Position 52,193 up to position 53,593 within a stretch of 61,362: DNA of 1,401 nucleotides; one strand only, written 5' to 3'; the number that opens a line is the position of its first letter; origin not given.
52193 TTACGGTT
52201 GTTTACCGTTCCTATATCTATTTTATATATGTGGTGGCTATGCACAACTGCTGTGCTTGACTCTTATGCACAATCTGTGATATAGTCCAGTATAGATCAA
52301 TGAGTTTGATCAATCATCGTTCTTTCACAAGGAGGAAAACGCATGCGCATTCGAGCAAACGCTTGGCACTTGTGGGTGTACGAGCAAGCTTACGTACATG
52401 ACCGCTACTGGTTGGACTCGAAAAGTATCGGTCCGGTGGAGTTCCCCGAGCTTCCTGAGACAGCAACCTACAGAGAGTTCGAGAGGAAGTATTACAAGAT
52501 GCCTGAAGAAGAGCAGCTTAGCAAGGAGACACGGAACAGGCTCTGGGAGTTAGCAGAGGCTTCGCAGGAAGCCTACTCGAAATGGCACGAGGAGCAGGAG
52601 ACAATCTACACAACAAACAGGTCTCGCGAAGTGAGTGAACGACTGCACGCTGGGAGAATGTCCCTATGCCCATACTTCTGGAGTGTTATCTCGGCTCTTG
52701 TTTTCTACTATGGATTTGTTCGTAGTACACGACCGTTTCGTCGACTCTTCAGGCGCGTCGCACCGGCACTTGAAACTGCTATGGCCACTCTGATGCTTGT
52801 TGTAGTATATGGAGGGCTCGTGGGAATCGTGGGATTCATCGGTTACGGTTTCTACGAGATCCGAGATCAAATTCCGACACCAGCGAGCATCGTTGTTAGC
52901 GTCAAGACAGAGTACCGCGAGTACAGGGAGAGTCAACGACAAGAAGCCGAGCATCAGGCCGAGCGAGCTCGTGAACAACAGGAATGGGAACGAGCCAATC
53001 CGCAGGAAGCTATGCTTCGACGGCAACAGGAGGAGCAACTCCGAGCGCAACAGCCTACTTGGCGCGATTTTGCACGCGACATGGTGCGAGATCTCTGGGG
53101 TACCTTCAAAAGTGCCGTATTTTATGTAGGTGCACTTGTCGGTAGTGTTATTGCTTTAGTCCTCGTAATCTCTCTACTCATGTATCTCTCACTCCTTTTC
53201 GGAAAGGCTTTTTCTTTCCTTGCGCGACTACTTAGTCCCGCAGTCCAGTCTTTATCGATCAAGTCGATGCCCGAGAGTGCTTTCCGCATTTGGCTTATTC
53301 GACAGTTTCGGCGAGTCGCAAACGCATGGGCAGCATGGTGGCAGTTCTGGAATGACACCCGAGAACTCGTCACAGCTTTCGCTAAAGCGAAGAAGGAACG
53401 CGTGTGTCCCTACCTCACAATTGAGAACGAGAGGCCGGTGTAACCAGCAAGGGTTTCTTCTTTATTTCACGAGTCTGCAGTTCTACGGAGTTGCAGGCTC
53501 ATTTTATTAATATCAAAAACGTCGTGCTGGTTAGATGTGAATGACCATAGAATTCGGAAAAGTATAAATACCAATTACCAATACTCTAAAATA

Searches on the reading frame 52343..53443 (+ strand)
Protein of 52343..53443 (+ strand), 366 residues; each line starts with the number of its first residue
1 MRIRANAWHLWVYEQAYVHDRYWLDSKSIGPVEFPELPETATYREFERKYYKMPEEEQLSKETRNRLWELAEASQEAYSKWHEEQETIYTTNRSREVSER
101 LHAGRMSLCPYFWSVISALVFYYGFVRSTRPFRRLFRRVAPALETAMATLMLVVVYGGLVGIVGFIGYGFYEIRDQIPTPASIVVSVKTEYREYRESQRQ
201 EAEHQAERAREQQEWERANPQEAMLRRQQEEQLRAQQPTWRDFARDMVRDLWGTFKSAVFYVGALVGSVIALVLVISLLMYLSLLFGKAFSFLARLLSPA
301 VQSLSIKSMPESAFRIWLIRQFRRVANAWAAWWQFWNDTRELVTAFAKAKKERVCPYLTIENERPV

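Call 70: search_protein_families(library=pfam, proteins=[window:52343-53443:+], max_evalue=0.01)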
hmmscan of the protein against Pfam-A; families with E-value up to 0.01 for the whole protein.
window:52343-53443:+ (366 aa): 1 family
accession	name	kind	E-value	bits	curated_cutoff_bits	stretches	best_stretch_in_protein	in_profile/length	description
PF11241.13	DUF3043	-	0.00035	21.1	25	1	193-270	16-92/171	Protein of unknown function (DUF3043)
